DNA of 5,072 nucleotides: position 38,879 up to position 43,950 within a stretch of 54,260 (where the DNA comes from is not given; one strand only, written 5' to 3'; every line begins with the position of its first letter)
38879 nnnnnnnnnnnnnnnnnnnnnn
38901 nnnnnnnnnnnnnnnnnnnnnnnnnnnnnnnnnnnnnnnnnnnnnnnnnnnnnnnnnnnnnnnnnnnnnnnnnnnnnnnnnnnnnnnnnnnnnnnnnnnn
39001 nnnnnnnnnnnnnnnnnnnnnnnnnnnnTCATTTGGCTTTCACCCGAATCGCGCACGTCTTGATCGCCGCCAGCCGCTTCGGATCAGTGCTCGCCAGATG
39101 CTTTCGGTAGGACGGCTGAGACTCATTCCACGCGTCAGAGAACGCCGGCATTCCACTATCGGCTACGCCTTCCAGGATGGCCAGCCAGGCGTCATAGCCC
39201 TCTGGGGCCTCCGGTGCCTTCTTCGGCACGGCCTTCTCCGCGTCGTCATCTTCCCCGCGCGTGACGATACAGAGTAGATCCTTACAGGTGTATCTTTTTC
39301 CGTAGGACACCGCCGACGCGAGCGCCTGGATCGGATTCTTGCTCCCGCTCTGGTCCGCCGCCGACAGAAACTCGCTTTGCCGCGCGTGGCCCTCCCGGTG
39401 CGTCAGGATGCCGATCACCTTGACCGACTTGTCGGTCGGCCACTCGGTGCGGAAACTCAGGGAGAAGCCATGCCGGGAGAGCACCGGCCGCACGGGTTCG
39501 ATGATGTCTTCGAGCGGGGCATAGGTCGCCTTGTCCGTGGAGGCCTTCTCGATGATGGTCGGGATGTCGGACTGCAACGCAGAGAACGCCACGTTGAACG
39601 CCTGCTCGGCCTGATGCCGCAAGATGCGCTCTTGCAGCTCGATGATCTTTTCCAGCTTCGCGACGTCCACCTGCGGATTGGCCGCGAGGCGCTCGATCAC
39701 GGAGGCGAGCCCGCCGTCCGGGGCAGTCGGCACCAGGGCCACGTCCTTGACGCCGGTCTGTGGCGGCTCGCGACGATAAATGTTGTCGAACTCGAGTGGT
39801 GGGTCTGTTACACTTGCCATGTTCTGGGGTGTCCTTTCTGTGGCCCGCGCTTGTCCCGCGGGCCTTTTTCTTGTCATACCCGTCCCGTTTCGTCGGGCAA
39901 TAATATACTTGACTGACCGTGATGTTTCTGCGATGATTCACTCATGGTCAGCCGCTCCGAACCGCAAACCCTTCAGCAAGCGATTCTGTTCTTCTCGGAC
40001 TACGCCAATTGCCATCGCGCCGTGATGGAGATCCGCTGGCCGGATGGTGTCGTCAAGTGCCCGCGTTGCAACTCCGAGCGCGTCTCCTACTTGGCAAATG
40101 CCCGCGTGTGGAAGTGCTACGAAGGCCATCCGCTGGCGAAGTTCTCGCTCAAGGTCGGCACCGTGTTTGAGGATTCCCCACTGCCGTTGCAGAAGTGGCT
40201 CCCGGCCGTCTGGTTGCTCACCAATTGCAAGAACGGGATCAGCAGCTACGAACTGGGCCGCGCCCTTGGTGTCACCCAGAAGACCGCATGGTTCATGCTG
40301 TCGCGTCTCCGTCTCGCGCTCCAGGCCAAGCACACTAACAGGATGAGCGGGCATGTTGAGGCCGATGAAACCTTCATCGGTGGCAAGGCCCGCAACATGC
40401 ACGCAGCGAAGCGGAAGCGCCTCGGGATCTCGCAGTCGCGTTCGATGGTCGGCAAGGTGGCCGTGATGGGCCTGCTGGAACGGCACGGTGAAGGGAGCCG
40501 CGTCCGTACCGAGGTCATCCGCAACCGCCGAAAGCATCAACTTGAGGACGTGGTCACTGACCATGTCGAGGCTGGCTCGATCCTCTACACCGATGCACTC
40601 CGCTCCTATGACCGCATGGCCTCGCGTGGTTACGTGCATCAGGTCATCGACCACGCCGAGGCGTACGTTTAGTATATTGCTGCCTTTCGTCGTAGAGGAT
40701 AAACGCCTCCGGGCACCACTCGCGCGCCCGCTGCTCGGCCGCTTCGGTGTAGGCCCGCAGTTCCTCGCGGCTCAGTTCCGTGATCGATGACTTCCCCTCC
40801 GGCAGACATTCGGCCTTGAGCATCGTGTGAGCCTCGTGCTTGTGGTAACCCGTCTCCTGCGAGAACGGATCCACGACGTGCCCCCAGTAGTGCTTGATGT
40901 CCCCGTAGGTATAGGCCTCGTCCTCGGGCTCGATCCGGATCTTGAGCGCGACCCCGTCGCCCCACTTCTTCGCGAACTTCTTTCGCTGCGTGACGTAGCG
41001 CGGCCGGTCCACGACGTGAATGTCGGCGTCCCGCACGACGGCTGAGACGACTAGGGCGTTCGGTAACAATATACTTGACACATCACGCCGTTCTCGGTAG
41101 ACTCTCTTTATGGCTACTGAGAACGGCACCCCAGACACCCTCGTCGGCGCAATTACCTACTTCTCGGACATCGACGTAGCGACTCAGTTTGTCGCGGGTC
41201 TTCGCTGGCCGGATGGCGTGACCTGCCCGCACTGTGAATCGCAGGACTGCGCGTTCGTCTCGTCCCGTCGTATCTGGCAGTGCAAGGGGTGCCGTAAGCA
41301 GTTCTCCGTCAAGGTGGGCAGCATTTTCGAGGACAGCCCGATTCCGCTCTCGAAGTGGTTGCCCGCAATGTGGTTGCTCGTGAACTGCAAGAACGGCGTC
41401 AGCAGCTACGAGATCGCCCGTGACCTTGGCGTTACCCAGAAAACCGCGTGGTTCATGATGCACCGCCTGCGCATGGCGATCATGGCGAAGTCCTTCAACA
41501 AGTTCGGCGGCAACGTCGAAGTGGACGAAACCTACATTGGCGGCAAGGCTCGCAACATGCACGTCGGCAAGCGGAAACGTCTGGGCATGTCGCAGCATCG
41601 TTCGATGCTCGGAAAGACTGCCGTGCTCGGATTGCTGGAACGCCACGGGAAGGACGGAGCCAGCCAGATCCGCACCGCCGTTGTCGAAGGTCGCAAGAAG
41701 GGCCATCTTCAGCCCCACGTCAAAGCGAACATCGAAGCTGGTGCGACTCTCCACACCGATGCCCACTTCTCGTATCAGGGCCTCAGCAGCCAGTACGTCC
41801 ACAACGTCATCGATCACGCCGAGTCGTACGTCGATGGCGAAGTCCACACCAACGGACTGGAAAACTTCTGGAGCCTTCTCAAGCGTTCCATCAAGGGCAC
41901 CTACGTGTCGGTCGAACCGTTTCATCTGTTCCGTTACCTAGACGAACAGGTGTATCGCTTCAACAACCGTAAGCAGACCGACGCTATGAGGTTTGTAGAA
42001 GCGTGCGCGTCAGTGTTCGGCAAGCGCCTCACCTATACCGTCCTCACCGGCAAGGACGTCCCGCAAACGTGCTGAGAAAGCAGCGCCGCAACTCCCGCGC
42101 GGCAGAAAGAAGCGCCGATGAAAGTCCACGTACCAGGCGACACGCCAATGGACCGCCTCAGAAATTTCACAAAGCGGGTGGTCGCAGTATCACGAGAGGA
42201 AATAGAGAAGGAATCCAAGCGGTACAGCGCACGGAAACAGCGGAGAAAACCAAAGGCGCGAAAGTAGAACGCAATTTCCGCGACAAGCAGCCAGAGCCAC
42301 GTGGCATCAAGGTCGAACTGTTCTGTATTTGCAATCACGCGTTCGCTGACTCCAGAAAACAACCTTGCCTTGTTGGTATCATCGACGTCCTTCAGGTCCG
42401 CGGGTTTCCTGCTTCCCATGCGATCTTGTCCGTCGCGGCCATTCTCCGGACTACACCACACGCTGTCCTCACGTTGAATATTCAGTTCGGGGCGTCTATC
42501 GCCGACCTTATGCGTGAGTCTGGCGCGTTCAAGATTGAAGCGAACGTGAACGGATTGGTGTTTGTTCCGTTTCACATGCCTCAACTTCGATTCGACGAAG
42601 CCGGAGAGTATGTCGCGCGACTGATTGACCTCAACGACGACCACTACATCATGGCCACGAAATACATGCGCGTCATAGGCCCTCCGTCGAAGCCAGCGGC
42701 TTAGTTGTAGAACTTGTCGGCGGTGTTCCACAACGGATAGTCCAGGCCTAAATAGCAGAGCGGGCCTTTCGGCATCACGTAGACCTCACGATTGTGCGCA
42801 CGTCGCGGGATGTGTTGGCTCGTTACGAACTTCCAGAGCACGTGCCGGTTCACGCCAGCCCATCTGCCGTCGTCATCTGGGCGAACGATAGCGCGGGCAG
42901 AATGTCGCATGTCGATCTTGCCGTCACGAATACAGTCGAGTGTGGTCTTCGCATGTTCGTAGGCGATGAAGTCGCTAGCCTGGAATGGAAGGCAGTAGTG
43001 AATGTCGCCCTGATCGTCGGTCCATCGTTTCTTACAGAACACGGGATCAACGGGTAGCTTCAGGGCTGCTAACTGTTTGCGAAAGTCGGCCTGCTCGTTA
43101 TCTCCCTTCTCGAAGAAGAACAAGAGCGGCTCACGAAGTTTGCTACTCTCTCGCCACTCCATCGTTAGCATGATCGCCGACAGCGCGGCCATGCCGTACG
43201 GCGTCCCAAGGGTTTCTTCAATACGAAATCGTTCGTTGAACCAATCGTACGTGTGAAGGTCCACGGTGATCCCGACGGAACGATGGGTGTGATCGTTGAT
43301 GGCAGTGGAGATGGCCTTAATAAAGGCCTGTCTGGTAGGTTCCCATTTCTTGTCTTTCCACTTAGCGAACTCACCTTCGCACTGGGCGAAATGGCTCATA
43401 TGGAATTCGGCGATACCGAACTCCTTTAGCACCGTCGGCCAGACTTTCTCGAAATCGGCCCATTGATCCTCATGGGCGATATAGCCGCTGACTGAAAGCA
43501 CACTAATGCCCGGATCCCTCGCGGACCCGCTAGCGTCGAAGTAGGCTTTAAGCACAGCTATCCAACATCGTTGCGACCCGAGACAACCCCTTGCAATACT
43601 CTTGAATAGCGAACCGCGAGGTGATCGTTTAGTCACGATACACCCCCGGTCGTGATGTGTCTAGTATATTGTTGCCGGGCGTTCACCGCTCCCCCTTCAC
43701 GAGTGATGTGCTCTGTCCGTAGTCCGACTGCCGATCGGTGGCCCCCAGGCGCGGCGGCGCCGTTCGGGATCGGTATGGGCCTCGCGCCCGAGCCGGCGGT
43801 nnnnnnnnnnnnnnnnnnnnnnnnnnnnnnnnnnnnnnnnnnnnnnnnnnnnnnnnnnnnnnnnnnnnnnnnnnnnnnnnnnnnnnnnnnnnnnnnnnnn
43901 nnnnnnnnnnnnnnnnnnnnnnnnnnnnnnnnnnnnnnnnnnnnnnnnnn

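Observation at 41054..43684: Cargo-carrying IS1595-family element (2.6 kb) inserted in a phage early region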

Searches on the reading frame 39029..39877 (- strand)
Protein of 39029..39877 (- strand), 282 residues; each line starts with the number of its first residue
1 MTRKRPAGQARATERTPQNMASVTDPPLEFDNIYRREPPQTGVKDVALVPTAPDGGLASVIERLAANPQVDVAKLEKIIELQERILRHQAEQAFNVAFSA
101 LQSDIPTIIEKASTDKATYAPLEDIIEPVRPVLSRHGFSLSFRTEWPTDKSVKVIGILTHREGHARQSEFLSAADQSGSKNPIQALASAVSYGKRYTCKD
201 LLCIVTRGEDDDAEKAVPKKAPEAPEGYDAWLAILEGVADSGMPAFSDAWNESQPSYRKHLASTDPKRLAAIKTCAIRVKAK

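Call 32: search_protein_families(library=phrogs, proteins=[window:39029-39877:-], max_evalue=0.01)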
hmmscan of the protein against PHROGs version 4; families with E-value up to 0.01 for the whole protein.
window:39029-39877:- (282 aa): 4 families
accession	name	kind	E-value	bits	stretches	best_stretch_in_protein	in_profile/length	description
phrog_155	-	DNA, RNA and nucleotide metabolism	3.8e-36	126.2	1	57-225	31-204/308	Erf-like ssDNA annealing protein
phrog_2324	-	DNA, RNA and nucleotide metabolism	2.2e-17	64.2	1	94-220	11-135/193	Erf-like ssDNA annealing protein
phrog_34817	-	unknown function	6.8e-06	26.6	1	117-215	45-136/291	-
phrog_10003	-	other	0.0011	19.4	1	118-227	71-184/297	recombinase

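Call 34: find_related_loci(query=window:39029-39877:-, collection=viral_contigs, flank=8000)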
Query window:39029-39877:- (282 aa) in viral_contigs; peptide patterns used: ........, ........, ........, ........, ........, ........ (x = any residue, [..] = any of these).
21 stretches matched a pattern; 4 encode a relative of the query (tblastn E <= 1e-3); 4 distinct loci.
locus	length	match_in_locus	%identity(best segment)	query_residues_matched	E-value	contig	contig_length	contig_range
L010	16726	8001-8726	51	44-281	2e-72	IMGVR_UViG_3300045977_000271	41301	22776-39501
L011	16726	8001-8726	52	49-279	1e-69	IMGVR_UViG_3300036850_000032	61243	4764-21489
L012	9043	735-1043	33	116-223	2e-11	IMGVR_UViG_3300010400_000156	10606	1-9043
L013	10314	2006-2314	31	116-223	5e-10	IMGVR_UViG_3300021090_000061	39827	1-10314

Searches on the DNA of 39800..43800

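Call 30: search_rna_families(source=window, start=39800, end=43800, threshold=evalue, max_evalue=5)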
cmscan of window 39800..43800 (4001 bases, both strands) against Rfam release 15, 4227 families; matches with E-value up to 5: 2.
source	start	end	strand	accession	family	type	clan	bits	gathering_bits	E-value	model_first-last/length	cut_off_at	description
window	43289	43333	-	RF00032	Histone3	Cis-reg;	-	22.4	34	0.0062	1-46/46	no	Histone 3' UTR stem-loop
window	39809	39879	+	RF00519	suhB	Gene; sRNA;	CL00108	20.2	41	0.66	1-77/77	no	Makes More Granules Regulator RNA (mmgR)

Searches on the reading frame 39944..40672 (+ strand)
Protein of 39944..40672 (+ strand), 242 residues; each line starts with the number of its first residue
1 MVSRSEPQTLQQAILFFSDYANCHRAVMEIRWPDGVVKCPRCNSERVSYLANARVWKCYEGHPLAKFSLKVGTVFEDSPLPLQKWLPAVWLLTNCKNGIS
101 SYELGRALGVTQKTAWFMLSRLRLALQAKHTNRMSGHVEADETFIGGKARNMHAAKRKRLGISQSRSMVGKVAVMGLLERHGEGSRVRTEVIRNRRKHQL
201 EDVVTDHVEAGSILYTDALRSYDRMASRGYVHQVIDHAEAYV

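Call 7: search_protein_families(library=pfam, proteins=[window:39944-40672:+], max_evalue=0.1)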
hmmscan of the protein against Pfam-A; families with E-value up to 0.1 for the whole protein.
window:39944-40672:+ (242 aa): 5 families
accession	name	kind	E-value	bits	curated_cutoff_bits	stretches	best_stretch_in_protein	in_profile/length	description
PF12762.13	DDE_Tnp_IS1595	-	4.4e-23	82.4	27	1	134-241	2-107/153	ISXO2-like transposase domain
PF12760.12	Zn_ribbon_IS1595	-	4.5e-09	36.6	25.4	1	21-60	4-42/46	Transposase zinc-ribbon domain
PF01155.25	HypA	-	0.025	15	28.9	1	3-47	37-81/112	Hydrogenase/urease nickel incorporation, metallochaperone, hypA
PF08279.18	HTH_11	-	0.066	13.5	25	0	90-123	7-40/55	HTH domain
PF01325.25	Fe_dep_repress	-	0.087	13.5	26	0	83-123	7-47/60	Iron dependent repressor, N-terminal DNA binding domain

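Call 9: search_protein_families(library=ncbifam, proteins=[window:39944-40672:+], max_evalue=0.1)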
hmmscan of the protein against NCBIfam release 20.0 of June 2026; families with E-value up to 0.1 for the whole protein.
window:39944-40672:+ (242 aa): 2 families
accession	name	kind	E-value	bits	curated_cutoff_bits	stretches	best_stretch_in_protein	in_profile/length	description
NF033547.1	transpos_IS1595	equivalog_domain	5e-40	137.7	75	1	78-239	2-164/215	IS1595 family transposase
NF004998.0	PRK06386.1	equivalog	0.035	13.4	556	1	125-212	175-259/358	replication factor A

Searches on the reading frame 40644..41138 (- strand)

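Call 7: search_protein_families(library=pfam, proteins=[window:40644-41138:-], max_evalue=0.1)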
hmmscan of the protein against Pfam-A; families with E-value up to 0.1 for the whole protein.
window:40644-41138:- (164 aa): 1 family
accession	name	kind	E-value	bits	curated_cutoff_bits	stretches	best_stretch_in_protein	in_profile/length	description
PF09968.15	DUF2202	-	0.097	12.9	22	0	10-53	71-114/162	Uncharacterized protein domain (DUF2202)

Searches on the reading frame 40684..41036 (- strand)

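Call 32: search_protein_families(library=phrogs, proteins=[window:40684-41036:-], max_evalue=0.01)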
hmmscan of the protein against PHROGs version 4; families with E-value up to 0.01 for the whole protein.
window:40684-41036:- (117 aa): 0 families

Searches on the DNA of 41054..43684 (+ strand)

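Call 6: search_dna_similar(query=window:41054-43684:+, collection=phages, mode=near)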
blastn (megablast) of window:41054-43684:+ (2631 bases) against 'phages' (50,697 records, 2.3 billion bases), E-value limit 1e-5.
No match.
